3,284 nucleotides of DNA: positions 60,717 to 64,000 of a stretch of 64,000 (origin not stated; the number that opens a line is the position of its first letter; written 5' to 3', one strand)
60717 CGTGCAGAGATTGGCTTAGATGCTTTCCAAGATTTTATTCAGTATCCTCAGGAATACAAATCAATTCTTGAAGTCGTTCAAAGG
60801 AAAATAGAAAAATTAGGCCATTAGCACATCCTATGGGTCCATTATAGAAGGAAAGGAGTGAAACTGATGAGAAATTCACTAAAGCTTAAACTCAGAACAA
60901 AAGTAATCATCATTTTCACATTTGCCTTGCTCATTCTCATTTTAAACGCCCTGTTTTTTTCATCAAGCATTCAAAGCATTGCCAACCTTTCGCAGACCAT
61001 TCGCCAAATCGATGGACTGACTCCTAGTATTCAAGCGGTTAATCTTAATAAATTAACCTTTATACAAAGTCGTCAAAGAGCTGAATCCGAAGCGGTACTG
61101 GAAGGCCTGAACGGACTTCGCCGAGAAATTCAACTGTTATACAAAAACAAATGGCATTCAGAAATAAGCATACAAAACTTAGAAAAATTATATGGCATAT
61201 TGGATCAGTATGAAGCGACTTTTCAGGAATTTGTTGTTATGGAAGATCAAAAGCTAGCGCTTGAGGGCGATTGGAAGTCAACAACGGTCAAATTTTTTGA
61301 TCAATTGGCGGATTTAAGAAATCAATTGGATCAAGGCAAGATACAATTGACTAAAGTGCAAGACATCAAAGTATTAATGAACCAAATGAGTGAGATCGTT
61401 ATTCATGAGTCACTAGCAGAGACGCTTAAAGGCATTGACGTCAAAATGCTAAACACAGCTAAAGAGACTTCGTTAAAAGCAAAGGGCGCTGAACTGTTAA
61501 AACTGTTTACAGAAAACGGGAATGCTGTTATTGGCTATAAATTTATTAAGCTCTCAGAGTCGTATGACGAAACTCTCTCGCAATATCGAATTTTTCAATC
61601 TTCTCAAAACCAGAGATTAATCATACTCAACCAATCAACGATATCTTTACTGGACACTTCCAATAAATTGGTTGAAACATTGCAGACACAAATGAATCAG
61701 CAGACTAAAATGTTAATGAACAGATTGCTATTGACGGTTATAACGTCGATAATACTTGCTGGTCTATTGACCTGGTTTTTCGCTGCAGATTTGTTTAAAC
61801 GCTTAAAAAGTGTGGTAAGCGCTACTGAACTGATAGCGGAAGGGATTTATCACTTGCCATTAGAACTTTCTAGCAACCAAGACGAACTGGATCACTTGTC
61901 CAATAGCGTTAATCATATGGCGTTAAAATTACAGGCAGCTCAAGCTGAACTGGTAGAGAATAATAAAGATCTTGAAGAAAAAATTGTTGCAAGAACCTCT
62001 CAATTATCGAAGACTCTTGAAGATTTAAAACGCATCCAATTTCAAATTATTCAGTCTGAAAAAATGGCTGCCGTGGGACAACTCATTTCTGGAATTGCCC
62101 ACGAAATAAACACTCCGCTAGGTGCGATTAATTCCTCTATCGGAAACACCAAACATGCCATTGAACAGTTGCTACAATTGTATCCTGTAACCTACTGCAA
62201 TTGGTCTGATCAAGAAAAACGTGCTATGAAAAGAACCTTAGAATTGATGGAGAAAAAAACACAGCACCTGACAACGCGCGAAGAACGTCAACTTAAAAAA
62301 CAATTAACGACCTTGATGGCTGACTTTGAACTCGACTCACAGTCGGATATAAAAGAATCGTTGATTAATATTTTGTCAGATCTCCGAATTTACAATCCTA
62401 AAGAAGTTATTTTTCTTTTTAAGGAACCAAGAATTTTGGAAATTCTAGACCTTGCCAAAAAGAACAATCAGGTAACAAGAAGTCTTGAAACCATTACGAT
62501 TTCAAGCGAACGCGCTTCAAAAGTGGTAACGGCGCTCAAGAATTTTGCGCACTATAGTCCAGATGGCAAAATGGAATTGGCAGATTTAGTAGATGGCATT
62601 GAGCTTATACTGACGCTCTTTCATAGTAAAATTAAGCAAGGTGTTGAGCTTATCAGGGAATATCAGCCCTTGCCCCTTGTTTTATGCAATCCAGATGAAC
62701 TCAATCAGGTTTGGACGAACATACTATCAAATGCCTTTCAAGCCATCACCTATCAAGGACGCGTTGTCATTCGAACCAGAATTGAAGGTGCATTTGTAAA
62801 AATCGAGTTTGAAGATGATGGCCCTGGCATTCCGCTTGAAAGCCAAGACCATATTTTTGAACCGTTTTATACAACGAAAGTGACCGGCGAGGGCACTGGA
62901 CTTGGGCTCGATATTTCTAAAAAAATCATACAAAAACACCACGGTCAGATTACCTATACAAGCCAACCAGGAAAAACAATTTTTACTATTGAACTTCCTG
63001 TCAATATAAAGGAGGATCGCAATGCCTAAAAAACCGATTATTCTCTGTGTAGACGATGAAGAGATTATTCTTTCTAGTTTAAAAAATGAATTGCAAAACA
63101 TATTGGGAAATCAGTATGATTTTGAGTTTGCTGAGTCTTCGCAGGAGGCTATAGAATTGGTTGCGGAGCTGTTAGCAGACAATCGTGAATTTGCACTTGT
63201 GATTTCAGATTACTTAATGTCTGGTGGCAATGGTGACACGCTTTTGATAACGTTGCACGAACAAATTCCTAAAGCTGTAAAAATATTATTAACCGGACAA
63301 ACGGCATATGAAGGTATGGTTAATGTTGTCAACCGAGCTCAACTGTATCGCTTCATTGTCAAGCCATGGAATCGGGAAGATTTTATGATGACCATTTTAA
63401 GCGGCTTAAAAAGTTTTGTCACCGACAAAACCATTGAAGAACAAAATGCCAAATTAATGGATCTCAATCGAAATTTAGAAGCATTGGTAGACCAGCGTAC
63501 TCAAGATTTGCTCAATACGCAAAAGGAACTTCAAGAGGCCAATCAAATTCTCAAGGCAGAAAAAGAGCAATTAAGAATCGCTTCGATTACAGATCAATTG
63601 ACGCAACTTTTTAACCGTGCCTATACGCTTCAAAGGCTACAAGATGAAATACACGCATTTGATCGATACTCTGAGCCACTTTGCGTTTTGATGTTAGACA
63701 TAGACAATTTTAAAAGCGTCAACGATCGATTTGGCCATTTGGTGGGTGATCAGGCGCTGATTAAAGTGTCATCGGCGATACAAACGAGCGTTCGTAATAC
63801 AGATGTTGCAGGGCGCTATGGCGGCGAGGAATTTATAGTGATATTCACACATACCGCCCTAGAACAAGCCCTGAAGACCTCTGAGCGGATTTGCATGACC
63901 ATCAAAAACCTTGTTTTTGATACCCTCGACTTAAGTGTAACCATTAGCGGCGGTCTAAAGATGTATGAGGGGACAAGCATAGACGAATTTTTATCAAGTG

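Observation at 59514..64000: Sugar-binding lipoprotein wired to a sensor kinase and a REC-GGDEF regulator: candidate carbohydrate to c-di-GMP signalling three-component system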

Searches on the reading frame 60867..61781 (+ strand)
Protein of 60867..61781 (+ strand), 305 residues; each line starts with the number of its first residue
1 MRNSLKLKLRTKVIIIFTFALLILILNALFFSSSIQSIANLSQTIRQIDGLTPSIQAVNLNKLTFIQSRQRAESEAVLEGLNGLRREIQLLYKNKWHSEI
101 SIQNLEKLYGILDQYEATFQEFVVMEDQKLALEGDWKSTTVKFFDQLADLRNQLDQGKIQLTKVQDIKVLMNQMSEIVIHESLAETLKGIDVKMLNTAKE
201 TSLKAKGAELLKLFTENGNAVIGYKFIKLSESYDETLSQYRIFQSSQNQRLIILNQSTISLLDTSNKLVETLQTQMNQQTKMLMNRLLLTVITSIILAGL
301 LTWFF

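Call 33: search_solved_structures(query=A3, max_evalue=10)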
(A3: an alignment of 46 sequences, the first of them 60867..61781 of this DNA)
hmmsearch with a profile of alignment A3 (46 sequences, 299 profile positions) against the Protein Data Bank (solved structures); distinct sequences matched with E-value up to 10: 27.
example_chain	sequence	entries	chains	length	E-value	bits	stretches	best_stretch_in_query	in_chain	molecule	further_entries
9smy_A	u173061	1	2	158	1.1e-08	37.9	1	34-156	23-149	HAMP domain-containing protein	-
9snn_A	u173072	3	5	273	8.4e-08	34.9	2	31-128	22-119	ancestral PcpI (aPcpI) | ancestral PcpI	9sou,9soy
3vp8_A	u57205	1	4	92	0.025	16.9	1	36-93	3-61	General transcriptional corepressor TUP1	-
3vp9_A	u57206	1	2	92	0.028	16.8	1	36-93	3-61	General transcriptional corepressor TUP1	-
9yft_FA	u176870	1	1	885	0.049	16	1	10-96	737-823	Gp53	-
9e5c_7a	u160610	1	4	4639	0.05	15.9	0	103-133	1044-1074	Dynein heavy chain, putative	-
2o8p_A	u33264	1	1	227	0.057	15.7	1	188-245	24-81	14-3-3 domain containing protein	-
2yfa_A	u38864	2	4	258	0.078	15.3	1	47-266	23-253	METHYL-ACCEPTING CHEMOTAXIS TRANSDUCER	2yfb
4c7n_B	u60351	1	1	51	0.14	14.5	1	210-250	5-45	SYNTHETIC ALPHA-HELIX, IM10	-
3rkl_A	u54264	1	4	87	0.15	14.4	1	173-228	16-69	STIV-A81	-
6z35_A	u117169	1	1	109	0.23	13.8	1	230-275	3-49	Maquette 2-1ip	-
3pxi_A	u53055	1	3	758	0.24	13.7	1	40-103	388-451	Negative regulator of genetic competence ClpC/MecB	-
2q6q_A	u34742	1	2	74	0.26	13.6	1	209-263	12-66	Spindle pole body component SPC42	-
3j3t_A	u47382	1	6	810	0.27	13.5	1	40-103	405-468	Negative regulator of genetic competence ClpC/MecB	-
3j3r_A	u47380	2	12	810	0.27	13.5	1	40-103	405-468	Negative regulator of genetic competence ClpC/MecB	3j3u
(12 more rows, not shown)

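Call 36: find_homologous_proteins(query=A3, max_evalue=0.00001)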
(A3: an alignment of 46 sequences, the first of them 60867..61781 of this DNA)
Query A3 (46 sequences): 8000 candidates shared short words with the query, none scored E <= 0.00001.

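Call 37: predict_structure(protein=window:60867-61781:+)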
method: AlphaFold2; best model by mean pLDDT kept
length: 305 residues; sequences in the alignment: 1
mean_pLDDT: 64.5   pTM: 0.45
mean pLDDT of the five models: 64.5, 46.4, 46.0, 44.3, 42.8
residues with pLDDT >= 90: 0; 70-90: 93; 50-70: 191; < 50: 21
segments of 3 or more residues with pLDDT < 50: 57-63, 160-162, 175-177, 179-182
pLDDT, mean of each block of 10 residues (from residue 1): 74 79 70 58 57 48 53 71 79 67 76 71 66 62 65 59 54 51 56 61 64 71 72 65 58 59 63 65 67 73 67
secondary structure, 60 per line:
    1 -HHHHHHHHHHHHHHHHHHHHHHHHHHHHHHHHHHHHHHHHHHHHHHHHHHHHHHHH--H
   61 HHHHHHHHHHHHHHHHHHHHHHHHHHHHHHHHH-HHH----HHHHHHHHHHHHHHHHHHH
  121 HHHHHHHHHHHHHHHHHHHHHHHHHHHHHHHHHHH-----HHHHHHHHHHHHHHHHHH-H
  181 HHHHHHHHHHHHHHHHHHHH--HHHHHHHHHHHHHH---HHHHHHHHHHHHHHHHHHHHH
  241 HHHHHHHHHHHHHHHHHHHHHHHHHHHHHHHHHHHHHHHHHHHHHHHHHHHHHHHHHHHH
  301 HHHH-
elements in order: H2-57 H60-93 H102-155 H161-178 H180-200 H203-216 H220-304

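Call 38: search_solved_structures(query=A3, max_evalue=0.1, show_alignments=2)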
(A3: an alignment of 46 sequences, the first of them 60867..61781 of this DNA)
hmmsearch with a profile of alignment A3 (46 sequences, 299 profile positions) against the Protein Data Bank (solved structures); distinct sequences matched with E-value up to 0.1: 8.
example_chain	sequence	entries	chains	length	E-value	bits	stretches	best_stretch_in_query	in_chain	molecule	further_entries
9smy_A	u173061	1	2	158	1.1e-08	37.9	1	34-156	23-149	HAMP domain-containing protein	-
9snn_A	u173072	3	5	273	8.4e-08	34.9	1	31-128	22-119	ancestral PcpI (aPcpI) | ancestral PcpI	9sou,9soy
3vp8_A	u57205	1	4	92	0.025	16.9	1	36-93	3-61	General transcriptional corepressor TUP1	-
3vp9_A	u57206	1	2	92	0.028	16.8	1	36-93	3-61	General transcriptional corepressor TUP1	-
9yft_FA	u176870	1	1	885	0.049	16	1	10-96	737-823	Gp53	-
9e5c_7a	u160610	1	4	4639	0.05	15.9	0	103-133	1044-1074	Dynein heavy chain, putative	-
2o8p_A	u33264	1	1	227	0.057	15.7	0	188-245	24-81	14-3-3 domain containing protein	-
2yfa_A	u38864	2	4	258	0.078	15.3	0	47-266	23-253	METHYL-ACCEPTING CHEMOTAXIS TRANSDUCER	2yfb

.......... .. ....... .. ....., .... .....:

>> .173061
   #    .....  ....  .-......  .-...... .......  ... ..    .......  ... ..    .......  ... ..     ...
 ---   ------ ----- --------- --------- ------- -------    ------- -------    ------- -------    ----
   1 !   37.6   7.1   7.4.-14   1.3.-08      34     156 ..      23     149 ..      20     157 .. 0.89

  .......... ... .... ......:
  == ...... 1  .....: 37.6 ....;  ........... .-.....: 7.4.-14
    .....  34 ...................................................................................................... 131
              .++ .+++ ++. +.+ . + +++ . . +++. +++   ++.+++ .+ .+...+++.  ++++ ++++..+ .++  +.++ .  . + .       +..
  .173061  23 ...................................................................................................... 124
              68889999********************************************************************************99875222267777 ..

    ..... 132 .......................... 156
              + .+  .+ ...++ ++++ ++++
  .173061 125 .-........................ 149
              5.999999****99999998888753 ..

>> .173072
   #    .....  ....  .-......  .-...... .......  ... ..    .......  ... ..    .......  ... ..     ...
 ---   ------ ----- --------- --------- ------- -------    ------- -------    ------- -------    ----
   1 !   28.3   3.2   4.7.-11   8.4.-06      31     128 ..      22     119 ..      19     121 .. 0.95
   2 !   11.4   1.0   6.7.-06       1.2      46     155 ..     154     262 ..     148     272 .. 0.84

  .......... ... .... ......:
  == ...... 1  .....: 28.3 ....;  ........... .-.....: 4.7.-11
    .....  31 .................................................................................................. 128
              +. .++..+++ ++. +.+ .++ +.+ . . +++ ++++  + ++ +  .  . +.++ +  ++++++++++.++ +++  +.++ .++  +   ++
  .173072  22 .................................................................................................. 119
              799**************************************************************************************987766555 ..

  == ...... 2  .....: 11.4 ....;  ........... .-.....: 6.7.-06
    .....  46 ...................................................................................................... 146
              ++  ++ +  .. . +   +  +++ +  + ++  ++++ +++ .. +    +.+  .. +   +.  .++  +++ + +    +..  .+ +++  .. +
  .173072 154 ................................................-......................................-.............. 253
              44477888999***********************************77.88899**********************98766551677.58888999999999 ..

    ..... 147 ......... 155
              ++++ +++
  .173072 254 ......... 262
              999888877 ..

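Call 58: find_homologous_proteins(query=window:60966-61721:+, max_evalue=0.001)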
Query window:60966-61721:+: 1200 candidates shared short words with the query, none scored E <= 0.001.

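Call 66: search_protein_representatives(protein=window:60867-61781:+)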
Query: 305 residues. Proteins with E-value up to 0.001 (for the whole library): 6; up to 1e-10: 4; up to 1e-30: 1. The best 6 are listed.
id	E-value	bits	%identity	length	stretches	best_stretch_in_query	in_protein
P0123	4.6e-164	560.8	91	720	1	1-305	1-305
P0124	3.6e-22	95.7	34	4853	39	123-174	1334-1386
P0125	8.6e-20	88.0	29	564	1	12-302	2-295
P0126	2.6e-14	70.0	25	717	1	2-304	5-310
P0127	5.6e-10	55.8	22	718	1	6-300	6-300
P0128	3.3e-04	36.9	25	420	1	9-303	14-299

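Call 70: fold_search(model_id=the predicted structure, library=pdb)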
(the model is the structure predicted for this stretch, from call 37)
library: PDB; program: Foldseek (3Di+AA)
matches with E <= 10: 567; with E <= 0.001: 0
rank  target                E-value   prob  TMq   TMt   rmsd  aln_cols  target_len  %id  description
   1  5lm2_A                3.5e-02  0.66  0.24  0.23  39.5       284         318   12  Crystal Structure of HD-PTP phosphatase (released 2016-11-30)
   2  5nnv_D                7.7e-02  0.23  0.17  0.19  54.8       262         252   16  Structure of a Bacillus subtilis Smc coiled coil middle fragment (released 2017-06-21)
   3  8a1g_A                8.1e-02  0.47  0.20  0.26  33.6       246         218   11  Structure of the SNX1-SNX5 complex (released 2023-06-14)
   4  4wpe                  1.4e-01  0.25  0.19  0.21  40.2       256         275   14  Crystal Structure of Hof1p F-BAR domain (released 2014-12-24)
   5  8afz_A                1.5e-01  0.38  0.20  0.17  33.6       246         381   11  Architecture of the ESCPE-1 membrane coat (released 2023-06-21)
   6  2yfb_B                2.4e-01  0.33  0.23  0.28  33.3       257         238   14  X-ray structure of McpS ligand binding domain in complex with succinate (released 2012-04-18)
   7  2efl                  2.4e-01  0.16  0.16  0.18  38.4       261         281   11  Crystal structure of the EFC domain of formin-binding protein 17 (released 2007-05-29)
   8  2d1l_A                2.5e-01  0.21  0.21  0.25  40.5       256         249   17  Structure of F-actin binding domain IMD of MIM (Missing In Metastasis) (released 2006-09-12)
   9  7sqc_1X               2.5e-01  0.18  0.18  0.22  40.5       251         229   11  Ciliary C1 central pair apparatus isolated from Chlamydomonas reinhardtii (released 2022-04-13)
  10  6djl_C                2.5e-01  0.16  0.16  0.20  26.0       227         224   13  Crystal structure of the Rab11 GEF SH3BP5 bound to nucleotide free Rab11A (released 2018-09-26)
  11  5lm1_A                2.7e-01  0.15  0.17  0.15  41.3       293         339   14  Crystal Structure of HD-PTP phosphatase in complex with UBAP1 (released 2016-11-30)
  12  4tko                  2.8e-01  0.18  0.16  0.15  37.4       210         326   15  Structure of the periplasmic adaptor protein EmrA (released 2014-07-09)
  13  5jdo_A                3.1e-01  0.44  0.30  0.35  35.5       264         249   12  T. congolense haptoglobin-haemoglobin receptor in complex with haemoglobin (released 2016-04-27)
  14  8to0_Gd               3.1e-01  0.15  0.19  0.17  46.3       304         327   13  48-nm repeating structure of doublets from mouse sperm flagella (released 2023-11-01)
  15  5nnv_A                3.1e-01  0.14  0.17  0.21  52.2       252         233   16  Structure of a Bacillus subtilis Smc coiled coil middle fragment (released 2017-06-21)
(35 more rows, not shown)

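Call 72: search_protein_families(library=pfam, proteins=[window:60867-61781:+], max_evalue=1)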
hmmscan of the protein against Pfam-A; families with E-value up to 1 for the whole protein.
window:60867-61781:+ (305 aa): 2 families
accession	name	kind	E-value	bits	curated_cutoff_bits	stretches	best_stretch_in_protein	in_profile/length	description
PF16591.11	HBM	-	0.0013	18.7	29.8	1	34-154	3-122/254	Helical bimodular sensor domain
PF23086.1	Tudor_Coilin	-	0.013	16.2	27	1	220-246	19-45/105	Coilin, C-terminal Tudor domain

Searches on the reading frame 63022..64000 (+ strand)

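Call 9: search_protein_families(library=pfam, proteins=[window:63022-64000:+], max_evalue=0.01)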
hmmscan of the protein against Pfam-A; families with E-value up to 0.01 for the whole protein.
window:63022-64000:+ (326 aa): 2 families
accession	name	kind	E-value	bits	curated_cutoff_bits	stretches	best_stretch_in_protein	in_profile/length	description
PF00990.26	GGDEF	-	1.1e-36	126.5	23.8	1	189-321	2-141/161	Diguanylate cyclase, GGDEF domain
PF00072.30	Response_reg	-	6e-12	46.2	30.2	1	7-123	1-108/111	Response regulator receiver domain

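Call 10: search_protein_families(library=ncbifam, proteins=[window:63022-64000:+], max_evalue=0.01)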
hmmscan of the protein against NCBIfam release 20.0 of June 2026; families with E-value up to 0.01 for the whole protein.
window:63022-64000:+ (326 aa): 32 families (the best 25 are shown)
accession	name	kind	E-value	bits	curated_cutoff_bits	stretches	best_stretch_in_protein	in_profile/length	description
NF038266.1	diguan_SiaD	equivalog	4.2e-42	144.3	290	1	175-324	81-234/252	biofilm regulation diguanylate cyclase SiaD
TIGR00254.1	GGDEF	domain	1.2e-40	138.9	37.4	1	186-318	3-138/168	diguanylate cyclase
NF007135.0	PRK09581.1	equivalog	4.8e-37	127.8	474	1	165-323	269-433/457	PleD family two-component system response regulator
NF053512.1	nitric_RR_NosR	exception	8.1e-36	123.9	400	1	7-180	1-173/422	response regulator c-di-GMP phosphodiesterase, NosR family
NF007380.0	PRK09894.1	equivalog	1.2e-34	120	256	1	173-314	114-255/296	diguanylate cyclase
NF041606.1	dguan_cyc_DgcA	equivalog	2.5e-32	112.2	370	1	183-316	173-308/340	diguanylate cyclase DgcA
NF047654.1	DiguCycDgcRLepto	equivalog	5.4e-32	110.9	500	1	177-312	122-260/295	diguanylate cyclase DgcR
NF007423.1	PRK09966.1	equivalog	1.7e-30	106.2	325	1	167-297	218-349/390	diguanylate cyclase DgcN/YfiN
NF051473.1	DigCycDgcsShew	equivalog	1.8e-28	99.8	400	1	142-296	89-242/291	diguanylate cyclase DgcS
NF011955.1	PRK15426.1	equivalog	9e-28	96.7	408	1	184-296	394-506/564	cellulose biosynthesis regulator diguanylate cyclase DgcQ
NF007599.0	PRK10245.1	equivalog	2.4e-24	85.5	402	1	177-300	199-322/371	diguanylate cyclase AdrA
NF040885.1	diguan_DgcJ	equivalog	1e-23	83.9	500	1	181-322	334-473/493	diguanylate cyclase DgcJ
NF007474.0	PRK10060.1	equivalog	6.1e-23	80.9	782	1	180-295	229-342/663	cyclic di-GMP phosphodiesterase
NF050064.1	BlResRespRegCbrR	equivalog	3.3e-19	69.1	600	2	180-298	246-365/415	bile resistance response regulator CbrR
NF007298.0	PRK09776.1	equivalog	6.4e-19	67.3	1135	1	182-299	678-795/1111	diguanylate cyclase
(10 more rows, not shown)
